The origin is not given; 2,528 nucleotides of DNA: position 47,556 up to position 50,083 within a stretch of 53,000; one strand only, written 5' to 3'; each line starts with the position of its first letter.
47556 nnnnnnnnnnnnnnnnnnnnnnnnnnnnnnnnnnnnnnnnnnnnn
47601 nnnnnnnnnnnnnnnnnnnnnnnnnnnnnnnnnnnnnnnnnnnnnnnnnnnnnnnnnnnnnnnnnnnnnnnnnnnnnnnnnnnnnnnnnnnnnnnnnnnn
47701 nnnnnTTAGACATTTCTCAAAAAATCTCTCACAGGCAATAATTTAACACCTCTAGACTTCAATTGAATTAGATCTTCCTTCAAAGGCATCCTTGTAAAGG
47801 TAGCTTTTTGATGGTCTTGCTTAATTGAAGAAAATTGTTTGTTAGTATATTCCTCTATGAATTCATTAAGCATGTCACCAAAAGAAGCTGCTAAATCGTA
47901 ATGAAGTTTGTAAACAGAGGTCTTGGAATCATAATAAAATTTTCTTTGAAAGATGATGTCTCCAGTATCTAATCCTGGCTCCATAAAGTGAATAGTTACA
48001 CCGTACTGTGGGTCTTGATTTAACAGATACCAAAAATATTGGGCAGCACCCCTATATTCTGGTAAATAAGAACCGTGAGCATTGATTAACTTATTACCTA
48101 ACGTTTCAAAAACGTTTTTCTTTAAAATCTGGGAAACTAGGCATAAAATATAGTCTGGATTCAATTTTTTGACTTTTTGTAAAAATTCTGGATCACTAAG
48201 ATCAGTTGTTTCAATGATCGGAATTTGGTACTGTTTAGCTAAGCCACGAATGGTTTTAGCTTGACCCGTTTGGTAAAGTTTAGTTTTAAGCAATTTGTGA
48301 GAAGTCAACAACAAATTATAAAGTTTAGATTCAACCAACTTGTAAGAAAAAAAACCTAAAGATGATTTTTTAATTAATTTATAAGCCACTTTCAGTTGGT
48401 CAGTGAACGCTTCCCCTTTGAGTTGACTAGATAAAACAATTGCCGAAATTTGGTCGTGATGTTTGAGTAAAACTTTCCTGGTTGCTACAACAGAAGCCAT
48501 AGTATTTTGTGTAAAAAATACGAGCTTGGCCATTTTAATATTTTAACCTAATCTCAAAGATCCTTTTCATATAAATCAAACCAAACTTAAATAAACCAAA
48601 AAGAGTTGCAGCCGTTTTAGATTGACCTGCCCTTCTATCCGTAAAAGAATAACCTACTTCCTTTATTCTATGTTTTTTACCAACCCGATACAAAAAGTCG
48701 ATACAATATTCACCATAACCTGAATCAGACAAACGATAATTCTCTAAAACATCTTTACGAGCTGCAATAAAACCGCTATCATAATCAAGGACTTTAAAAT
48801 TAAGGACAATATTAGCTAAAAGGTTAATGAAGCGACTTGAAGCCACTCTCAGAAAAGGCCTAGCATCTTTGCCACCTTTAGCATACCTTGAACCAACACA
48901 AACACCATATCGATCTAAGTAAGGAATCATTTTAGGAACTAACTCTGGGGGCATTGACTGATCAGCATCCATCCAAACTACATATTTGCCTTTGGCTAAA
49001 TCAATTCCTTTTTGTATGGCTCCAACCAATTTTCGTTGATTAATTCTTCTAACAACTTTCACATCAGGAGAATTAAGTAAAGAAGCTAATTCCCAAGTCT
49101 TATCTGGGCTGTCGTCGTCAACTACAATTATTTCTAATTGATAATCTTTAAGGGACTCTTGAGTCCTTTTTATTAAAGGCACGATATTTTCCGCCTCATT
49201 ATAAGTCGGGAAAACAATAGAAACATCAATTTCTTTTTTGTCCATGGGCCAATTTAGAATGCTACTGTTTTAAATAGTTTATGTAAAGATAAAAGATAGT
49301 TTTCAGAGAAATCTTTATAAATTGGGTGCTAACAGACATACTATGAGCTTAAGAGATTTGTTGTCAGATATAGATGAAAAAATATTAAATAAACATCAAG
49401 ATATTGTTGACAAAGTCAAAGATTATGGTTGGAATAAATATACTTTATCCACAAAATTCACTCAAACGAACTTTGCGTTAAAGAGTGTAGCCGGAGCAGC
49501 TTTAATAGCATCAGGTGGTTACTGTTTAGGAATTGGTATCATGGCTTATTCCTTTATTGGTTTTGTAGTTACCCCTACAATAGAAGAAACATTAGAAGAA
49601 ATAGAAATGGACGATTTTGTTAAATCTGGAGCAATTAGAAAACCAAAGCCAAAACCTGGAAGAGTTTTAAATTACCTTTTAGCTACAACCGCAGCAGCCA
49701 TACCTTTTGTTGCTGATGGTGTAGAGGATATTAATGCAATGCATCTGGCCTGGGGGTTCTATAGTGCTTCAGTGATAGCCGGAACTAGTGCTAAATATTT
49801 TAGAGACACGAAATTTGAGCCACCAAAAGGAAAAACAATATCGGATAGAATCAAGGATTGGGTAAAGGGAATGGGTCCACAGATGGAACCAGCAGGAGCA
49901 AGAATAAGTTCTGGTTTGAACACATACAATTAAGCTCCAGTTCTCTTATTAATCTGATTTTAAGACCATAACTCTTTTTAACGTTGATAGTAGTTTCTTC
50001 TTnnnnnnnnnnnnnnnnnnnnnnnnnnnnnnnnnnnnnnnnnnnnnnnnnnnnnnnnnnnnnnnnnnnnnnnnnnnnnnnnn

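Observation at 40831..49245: Arn-like operon in a probable archaeon: polyprenyl-P GT2 + N-formyltransferase + three consecutive GT-C proteins + Cys-rich mini-protein + cupin + aminotransferase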

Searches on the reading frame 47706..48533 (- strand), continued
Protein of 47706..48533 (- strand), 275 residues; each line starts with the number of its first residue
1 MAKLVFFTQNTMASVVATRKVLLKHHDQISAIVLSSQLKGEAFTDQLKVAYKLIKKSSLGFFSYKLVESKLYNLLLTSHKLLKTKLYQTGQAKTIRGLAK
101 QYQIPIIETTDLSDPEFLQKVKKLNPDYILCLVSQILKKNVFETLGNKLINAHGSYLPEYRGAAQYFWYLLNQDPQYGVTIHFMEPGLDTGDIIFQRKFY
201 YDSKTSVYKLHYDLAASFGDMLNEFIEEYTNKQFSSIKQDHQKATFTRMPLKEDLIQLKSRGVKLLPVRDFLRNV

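Call 28: search_protein_families(library=ncbifam, proteins=[L008:3709-4704:+, L008:4708-5112:+], max_evalue=0.00001)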
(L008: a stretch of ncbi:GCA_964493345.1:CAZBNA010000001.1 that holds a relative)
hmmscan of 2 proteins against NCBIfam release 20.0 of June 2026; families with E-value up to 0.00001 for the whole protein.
L008:3709-4704:+ (331 aa): 29 families (the best 25 are shown)
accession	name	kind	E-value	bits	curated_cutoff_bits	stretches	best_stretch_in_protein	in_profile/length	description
TIGR04180.1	EDH_00030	hypoth_equivalog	5e-75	252.3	475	1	8-297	1-296/297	NAD-dependent 4,6-dehydratase LegB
TIGR01181.1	dTDP_gluc_dehyt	equivalog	7.1e-52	176.5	365.1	1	8-317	2-318/321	dTDP-glucose 4,6-dehydratase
TIGR01179.1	galE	equivalog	3.8e-47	160.7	262.3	1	8-298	2-312/332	UDP-glucose 4-epimerase GalE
TIGR02197.1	heptose_epim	equivalog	1.4e-33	116.5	274.6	1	9-310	2-313/316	ADP-glyceromanno-heptose 6-epimerase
NF011728.1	PRK15181.1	equivalog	7.1e-31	107.5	760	1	6-310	16-337/348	Vi polysaccharide biosynthesis UDP-N-acetylglucosaminuronic acid C-4 epimerase TviC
NF007956.0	PRK10675.1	subfamily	2.4e-27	95.9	394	1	7-180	2-182/338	UDP-glucose 4-epimerase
TIGR02622.1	CDP_4_6_dhtase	equivalog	7.3e-27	94.4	278.45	1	3-312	2-332/352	CDP-glucose 4,6-dehydratase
NF047922.1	GDPFucSynFcl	equivalog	3.7e-26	92.3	500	1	5-313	2-304/308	GDP-L-fucose synthase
NF007582.0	PRK10217.1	equivalog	7.6e-26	91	698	1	6-316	2-337/355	dTDP-glucose 4,6-dehydratase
TIGR01472.1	gmd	equivalog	5.4e-25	88.3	415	1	48-308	52-336/342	GDP-mannose 4,6-dehydratase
NF007490.0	PRK10084.1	subfamily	7.7e-23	81.1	649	1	8-318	3-341/361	dTDP-glucose 4,6-dehydratase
TIGR03466.1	HpnA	hypoth_equivalog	3e-21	75.7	367.65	1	7-305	2-287/327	hopanoid-associated sugar epimerase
NF008360.0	PRK11150.1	equivalog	2.9e-20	72.7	452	1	8-289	2-285/310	ADP-glyceromanno-heptose 6-epimerase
NF042423.1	oxyalk_red_Shew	equivalog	4.8e-19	68.6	580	1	6-225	9-219/331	2-alkyl-3-oxoalkanoate reductase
NF008872.0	PRK11908.1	equivalog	5.1e-19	68.5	294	1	6-311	2-336/349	bifunctional UDP-4-keto-pentose/UDP-xylose synthase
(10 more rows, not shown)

L008:4708-5112:+ (134 aa): 0 families

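Call 38: find_related_loci(query=A2, collection=genome_contigs, flank=10000)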
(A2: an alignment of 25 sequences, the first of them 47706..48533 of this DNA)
Query A2 (275 aa) in genome_contigs; peptide patterns used: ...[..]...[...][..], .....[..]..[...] (x = any residue, [..] = any of these).
151 stretches matched a pattern; 135 encode a relative of the query (tblastn E <= 1e-3); the best 80 are kept; 80 distinct loci.
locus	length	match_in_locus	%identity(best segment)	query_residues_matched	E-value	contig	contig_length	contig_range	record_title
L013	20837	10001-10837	67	1-273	2e-123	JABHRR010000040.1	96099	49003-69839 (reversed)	MAG: Candidatus Woesearchaeota archaeon isolate SI039_bin18 k141_755085, whole genome shotgun sequence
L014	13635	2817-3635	67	1-272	6e-123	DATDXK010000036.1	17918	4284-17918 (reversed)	MAG TPA_asm: Candidatus Nanoarchaeia archaeon isolate SMAG_U8137 k141_1632793, whole genome shotgun sequence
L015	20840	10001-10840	66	1-273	3e-121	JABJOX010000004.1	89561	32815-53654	MAG: Candidatus Woesearchaeota archaeon isolate SI075_bin52 k141_2632154, whole genome shotgun sequence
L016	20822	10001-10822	65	1-273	2e-117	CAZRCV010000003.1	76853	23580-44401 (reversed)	MAG TPA_asm: uncultured Methanosarcinales archaeon isolate SRP269290_co2_422 genome assembly, contig: NODE_237_length_76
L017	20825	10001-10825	59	1-275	4e-117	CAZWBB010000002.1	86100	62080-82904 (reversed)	MAG TPA_asm: uncultured Methanosarcinales archaeon isolate SRP077602_co2_374 genome assembly, contig: NODE_371_length_86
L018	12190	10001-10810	63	3-275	4e-115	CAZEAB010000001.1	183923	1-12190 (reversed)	MAG TPA_asm: uncultured Methanosarcinales archaeon isolate SRP200020_co5_83 genome assembly, contig: NODE_78_length_1839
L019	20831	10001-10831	65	1-275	8e-121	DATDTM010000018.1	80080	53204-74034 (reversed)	MAG TPA_asm: Candidatus Nanoarchaeia archaeon isolate SMAG_U8031 k141_1379067, whole genome shotgun sequence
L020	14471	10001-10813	63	3-272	5e-111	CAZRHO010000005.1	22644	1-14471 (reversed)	MAG TPA_asm: uncultured Methanosarcinales archaeon isolate binchicken_co141_112 genome assembly, contig: NODE_10068_leng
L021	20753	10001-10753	34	1-272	5e-46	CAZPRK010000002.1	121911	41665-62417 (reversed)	MAG TPA_asm: uncultured Methanosarcinales archaeon isolate SRP200020_co5_145 genome assembly, contig: NODE_179_length_12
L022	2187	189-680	31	91-253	1e-25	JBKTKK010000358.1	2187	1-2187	MAG: Lachnospiraceae bacterium isolate 19-2_19 NODE_16254_length_2187_cov_4.366792, whole genome shotgun sequence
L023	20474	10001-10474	32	91-247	2e-22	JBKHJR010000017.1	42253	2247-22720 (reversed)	MAG: Desulfurivibrionaceae bacterium isolate D5M12_11 NODE_205_length_42253_cov_9.892957, whole genome shotgun sequence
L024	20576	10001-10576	31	66-256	6e-22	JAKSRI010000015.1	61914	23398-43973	MAG: Saccharofermentans sp. isolate Horse_feces251 MAG251_15, whole genome shotgun sequence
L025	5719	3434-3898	31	95-249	1e-21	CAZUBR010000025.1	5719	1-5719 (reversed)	MAG TPA_asm: uncultured Candidatus Saccharibacteria bacterium isolate SRP098346_co1_268 genome assembly, contig: NODE_20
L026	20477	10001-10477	33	99-256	1e-21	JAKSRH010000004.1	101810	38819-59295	MAG: Saccharofermentans sp. isolate Horse_feces250 MAG250_4, whole genome shotgun sequence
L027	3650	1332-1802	29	95-249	7e-21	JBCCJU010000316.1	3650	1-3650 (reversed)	MAG: Cyanobacteria bacterium P01_C01_bin.120 k141_2163759_length_3650_cov_176.3320, whole genome shotgun sequence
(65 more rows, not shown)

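Call 73: search_protein_representatives(protein=window:47706-48533:-)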
Query: 275 residues. Proteins with E-value up to 0.001 (for the whole library): 22415; up to 1e-10: 3350; up to 1e-30: 14. The best 150 are listed.
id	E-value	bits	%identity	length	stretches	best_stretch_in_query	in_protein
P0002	2.5e-122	423.8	70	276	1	1-275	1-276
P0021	1.3e-100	352.6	60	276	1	1-272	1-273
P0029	5.0e-72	259.0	61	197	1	77-274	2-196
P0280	1.2e-60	221.7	44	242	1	36-273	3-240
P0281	3.5e-51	190.7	58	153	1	125-274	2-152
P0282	3.8e-49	184.0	40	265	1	4-273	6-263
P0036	2.3e-41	158.5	38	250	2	85-266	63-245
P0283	1.4e-40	156.0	35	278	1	5-274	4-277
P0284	1.6e-40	155.7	36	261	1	4-273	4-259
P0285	4.9e-40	154.2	60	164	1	12-143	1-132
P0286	5.4e-39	150.7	60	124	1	1-123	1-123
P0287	7.5e-39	150.3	38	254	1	5-271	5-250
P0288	3.5e-34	135.0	33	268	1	12-271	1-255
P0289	5.1e-33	131.2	31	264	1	4-273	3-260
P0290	3.4e-29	118.6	32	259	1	15-261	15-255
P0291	1.9e-28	116.2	32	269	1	3-272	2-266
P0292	2.6e-28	115.8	28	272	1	4-270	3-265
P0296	4.3e-26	108.5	27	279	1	3-273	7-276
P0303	5.9e-25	104.8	30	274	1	5-273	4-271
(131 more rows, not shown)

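Call 74: list_cluster_members(proteins=[P0280, P0282, P0283, P0284, P0288, P0289, P0291, P0292, P0296, P0303])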
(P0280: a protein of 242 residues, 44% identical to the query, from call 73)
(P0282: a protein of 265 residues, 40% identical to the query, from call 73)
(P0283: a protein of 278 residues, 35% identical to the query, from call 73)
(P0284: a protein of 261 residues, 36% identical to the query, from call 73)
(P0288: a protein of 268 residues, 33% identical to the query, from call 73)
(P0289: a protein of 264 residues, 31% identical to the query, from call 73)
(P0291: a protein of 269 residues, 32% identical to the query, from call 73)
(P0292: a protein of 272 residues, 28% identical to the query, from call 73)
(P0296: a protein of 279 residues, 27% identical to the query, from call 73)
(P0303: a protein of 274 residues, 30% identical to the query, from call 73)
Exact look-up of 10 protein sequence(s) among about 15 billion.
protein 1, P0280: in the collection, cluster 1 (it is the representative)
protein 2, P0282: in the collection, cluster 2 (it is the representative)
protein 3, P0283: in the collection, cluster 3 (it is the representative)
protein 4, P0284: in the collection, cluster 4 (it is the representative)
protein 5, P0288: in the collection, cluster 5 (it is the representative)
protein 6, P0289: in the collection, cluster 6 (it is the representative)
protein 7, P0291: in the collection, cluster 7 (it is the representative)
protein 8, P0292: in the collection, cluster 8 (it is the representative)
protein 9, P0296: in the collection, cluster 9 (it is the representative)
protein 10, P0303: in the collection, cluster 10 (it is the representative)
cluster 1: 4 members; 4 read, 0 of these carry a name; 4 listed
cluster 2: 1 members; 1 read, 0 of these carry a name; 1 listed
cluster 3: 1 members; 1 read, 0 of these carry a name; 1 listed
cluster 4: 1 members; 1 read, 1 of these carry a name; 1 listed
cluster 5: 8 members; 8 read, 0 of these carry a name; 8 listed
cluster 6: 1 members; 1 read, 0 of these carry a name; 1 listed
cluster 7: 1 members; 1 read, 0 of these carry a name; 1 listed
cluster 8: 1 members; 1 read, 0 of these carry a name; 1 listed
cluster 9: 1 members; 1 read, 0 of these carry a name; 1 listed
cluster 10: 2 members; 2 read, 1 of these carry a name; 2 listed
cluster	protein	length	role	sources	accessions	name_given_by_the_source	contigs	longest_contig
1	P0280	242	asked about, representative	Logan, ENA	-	-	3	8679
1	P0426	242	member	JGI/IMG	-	-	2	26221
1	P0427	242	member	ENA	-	-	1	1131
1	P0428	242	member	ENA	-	-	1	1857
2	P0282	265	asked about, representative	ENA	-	-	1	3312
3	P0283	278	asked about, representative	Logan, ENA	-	-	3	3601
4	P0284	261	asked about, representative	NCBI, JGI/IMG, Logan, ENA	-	methionyl-tRNA formyltransferase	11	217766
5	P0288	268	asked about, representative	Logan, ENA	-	-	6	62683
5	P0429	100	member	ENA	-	-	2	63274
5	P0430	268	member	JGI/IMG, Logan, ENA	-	-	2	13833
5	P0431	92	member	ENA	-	-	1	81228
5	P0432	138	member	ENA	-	-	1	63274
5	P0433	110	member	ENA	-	-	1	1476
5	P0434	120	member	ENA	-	-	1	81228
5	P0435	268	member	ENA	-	-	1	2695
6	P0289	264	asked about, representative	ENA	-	-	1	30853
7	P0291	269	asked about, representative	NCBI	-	-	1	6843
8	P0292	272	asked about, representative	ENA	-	-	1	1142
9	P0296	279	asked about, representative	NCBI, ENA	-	-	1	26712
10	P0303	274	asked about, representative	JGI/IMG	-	-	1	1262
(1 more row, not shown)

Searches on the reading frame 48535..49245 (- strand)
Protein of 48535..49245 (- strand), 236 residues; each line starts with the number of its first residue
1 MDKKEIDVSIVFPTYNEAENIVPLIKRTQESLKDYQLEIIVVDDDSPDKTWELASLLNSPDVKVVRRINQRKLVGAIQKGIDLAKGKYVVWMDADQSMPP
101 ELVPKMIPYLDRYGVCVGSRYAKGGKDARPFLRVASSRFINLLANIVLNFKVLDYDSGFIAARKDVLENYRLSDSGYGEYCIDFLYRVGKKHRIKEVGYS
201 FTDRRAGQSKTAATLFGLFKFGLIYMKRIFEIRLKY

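Call 3: search_protein_families(library=pfam, proteins=[window:48535-49245:-], max_evalue=0.01)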
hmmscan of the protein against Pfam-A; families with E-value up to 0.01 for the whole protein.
window:48535-49245:- (236 aa): 3 families
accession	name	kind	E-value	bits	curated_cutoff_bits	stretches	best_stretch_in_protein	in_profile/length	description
PF00535.33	Glycos_transf_2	-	1.5e-33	116.5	23.3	1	9-170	1-167/168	Glycosyl transferase family 2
PF10111.15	Glyco_tranf_2_2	-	0.0004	20.4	27.3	1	9-106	1-102/276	Glycosyltransferase like family 2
PF13641.12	Glyco_tranf_2_3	-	0.0082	16.6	27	0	8-123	3-126/230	Glycosyltransferase like family 2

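Call 4: search_protein_families(library=ncbifam, proteins=[window:48535-49245:-], max_evalue=0.01)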
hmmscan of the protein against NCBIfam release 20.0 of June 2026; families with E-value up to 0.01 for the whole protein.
window:48535-49245:- (236 aa): 24 families
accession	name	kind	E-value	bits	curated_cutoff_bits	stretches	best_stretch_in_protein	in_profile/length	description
TIGR04182.1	glyco_TIGR04182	equivalog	1e-16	61.2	325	1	7-211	1-199/293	S-layer glycoprotein N-glycosyltransferase AglJ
NF047588.1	GlcsyltransPgfSStrep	equivalog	1.4e-16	60.6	500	1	7-211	2-205/308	glycosyltransferase PgfS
NF007986.1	PRK10714.1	equivalog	6.2e-16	58.3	529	1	7-170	7-172/316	undecaprenyl-phosphate 4-deoxy-4-formamido-L-arabinose transferase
TIGR04283.1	glyco_like_mftF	equivalog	2.2e-12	47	182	1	8-124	1-110/221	TIGR04283 family arsenosugar biosynthesis glycosyltransferase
NF041391.1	DPhHxTase_Halo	equivalog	3e-12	46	375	1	14-209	3-190/213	dolichyl-phosphate hexose transferase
NF007482.0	PRK10073.1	equivalog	8.9e-12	44.6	423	1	2-107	2-107/334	glycosyltransferase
NF041875.1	EPS_EpsD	equivalog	2e-11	43.9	370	1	8-104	1-98/325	exopolysaccharide biosynthesis glycosyltransferase EpsD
TIGR03937.1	PgaC_IcaA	equivalog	1.4e-10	40.7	422.3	1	6-102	45-142/407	poly-beta-1,6-N-acetyl-D-glucosamine synthase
NF010496.0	PRK13915.1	equivalog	1.9e-10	40.4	262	1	3-108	28-141/307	glucosyl-3-phosphoglycerate synthase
NF047683.1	TeichurnBiosyTuaG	equivalog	1.8e-09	37.6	400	1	1-111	1-112/252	teichuronic acid biosynthesis protein TuaG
NF058614.1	PPMAGASynPpgS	equivalog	2.5e-09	36.9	370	1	7-179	1-174/226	polyprenyl-phospho-N-acetylgalactosaminyl synthase PpgS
TIGR03965.1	mycofact_glyco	equivalog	3.2e-09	36.2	280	1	5-116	73-185/467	mycofactocin biosynthesis glycosyltransferase MftF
NF050050.1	ProtGlycPglI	equivalog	7.7e-08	32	500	1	8-103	4-101/306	GalNAc(5)-diNAcBac-PP-undecaprenol beta-1,3-glucosyltransferase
NF038302.1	EPS_HpsE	equivalog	1.5e-07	30.7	300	1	6-103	1-104/307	hormogonium polysaccharide biosynthesis glycosyltransferase HpsE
NF053739.1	GlytfEpsEBac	equivalog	2.1e-06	26.9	450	1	8-112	3-109/265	glycosyltransferase EpsE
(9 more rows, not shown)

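Call 32: search_solved_structures(query=window:48535-49245:-, max_evalue=0.00001)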
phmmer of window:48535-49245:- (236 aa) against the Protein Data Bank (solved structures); distinct sequences matched with E-value up to 0.00001: 13.
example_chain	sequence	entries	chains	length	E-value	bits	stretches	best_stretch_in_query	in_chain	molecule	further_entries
5mlz_A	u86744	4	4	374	5.3e-38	134.3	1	6-219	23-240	Dolichol monophosphate mannose synthase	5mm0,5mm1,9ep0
9bhc_C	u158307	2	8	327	2.4e-12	50.4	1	8-170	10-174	Undecaprenyl-phosphate 4-deoxy-4-formamido-L-arabinose transferase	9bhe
8vxh_A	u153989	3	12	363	3.2e-12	50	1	8-170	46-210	Undecaprenyl-phosphate 4-deoxy-4-formamido-L-arabinose transferase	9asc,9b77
5eke_A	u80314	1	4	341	1.9e-11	47.5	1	5-126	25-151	Uncharacterized glycosyltransferase sll0501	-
5ekp_C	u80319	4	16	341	2.1e-11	47.3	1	5-126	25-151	Uncharacterized glycosyltransferase sll0501 | Glycosyltransferase sll0501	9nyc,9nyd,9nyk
9nye_A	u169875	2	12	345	2.1e-11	47.3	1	5-126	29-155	Glycosyltransferase sll0501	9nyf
9hwj_A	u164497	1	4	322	4.1e-11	46.4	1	8-168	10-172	Undecaprenyl-phosphate 4-deoxy-4-formamido-L-arabinose transferase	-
2z87_A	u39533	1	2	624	8e-11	45.4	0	8-126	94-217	Chondroitin synthase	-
2z86_A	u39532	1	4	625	8e-11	45.4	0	8-126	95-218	Chondroitin synthase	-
9jma_A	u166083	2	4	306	1.1e-07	35.1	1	8-110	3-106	GalNAc(5)-diNAcBac-PP-undecaprenol beta-1,3-glucosyltransferase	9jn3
3bcv_A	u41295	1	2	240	5.7e-07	32.8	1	8-113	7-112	Putative glycosyltransferase protein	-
9omm_A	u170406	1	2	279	5.8e-06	29.5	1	5-103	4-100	Glycosyltransferase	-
9omh_A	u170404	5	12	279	5.9e-06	29.5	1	5-103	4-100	Glycosyltransferase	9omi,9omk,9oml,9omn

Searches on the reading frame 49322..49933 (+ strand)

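Call 8: search_protein_families(library=pfam, proteins=[window:49322-49933:+], max_evalue=0.001)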
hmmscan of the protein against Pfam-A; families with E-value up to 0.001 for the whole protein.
window:49322-49933:+ (203 aa): 0 families

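Call 68: search_protein_families(library=pfam, proteins=[window:49322-49933:+], max_evalue=1)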
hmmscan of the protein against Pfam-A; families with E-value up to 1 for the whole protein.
window:49322-49933:+ (203 aa): 2 families
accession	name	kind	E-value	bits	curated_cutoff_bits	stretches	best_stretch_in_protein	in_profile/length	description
PF01490.24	Aa_trans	-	0.093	11.8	25.6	1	59-93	187-221/410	Transmembrane amino acid transporter protein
PF12153.13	CAP18_C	-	0.3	11.5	20.5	0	19-34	9-24/28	LPS binding domain of CAP18 (C terminal)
